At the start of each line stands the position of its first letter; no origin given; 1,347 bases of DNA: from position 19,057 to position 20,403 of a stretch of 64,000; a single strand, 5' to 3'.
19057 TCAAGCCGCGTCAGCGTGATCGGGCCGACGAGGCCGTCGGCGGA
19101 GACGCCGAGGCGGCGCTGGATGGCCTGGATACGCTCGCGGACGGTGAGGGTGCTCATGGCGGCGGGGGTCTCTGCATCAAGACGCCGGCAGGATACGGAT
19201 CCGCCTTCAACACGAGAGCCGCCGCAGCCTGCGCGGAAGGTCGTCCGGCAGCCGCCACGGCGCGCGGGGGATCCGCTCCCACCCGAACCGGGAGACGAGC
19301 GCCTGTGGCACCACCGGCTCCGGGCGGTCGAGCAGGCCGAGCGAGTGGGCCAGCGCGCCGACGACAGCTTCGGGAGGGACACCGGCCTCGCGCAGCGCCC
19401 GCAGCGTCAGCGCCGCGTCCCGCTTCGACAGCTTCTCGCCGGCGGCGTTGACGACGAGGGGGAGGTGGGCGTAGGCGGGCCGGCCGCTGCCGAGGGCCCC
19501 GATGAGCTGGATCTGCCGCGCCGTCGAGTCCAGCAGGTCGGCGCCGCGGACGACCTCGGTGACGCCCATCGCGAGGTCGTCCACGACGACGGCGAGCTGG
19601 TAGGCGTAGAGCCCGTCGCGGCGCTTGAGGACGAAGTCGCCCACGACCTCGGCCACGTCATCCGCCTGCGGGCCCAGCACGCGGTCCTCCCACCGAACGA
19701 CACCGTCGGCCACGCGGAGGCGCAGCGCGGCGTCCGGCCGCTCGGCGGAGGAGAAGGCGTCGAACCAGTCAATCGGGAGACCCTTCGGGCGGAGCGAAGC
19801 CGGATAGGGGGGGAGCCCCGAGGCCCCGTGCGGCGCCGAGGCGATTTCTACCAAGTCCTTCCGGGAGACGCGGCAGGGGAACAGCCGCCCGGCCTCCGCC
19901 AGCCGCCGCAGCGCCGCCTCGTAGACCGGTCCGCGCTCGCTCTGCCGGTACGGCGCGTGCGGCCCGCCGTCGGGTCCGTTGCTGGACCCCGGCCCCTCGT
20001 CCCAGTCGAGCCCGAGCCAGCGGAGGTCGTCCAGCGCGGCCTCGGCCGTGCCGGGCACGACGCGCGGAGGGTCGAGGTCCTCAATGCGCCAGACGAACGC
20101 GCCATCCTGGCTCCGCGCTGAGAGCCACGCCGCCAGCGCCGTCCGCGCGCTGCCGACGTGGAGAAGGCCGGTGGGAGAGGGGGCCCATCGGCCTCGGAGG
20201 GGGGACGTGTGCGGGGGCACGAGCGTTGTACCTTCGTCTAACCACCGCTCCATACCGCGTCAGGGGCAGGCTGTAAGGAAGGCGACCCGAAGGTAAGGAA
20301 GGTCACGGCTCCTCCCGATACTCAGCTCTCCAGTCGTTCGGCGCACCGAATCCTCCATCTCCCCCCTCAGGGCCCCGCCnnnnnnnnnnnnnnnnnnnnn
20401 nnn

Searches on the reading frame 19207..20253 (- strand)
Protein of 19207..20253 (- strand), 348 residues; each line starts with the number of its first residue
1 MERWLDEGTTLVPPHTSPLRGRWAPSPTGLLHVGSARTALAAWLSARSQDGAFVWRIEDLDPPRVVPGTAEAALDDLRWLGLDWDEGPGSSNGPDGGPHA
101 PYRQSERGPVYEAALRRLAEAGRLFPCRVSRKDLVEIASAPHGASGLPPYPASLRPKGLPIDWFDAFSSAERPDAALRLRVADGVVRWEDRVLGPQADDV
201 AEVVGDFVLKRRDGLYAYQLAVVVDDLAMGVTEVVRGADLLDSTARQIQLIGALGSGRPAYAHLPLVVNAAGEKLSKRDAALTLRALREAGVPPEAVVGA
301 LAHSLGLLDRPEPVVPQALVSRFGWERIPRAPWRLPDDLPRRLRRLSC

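Call 5: search_protein_families(library=pfam, max_evalue=0.01, proteins=[window:19207-20253:-])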
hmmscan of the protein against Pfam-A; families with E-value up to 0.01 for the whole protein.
window:19207-20253:- (348 aa): 1 family
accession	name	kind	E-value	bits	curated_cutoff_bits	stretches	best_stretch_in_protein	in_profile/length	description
PF00749.27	tRNA-synt_1c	-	3.1e-48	164.7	23.4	1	19-302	2-273/314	tRNA synthetases class I (E and Q), catalytic domain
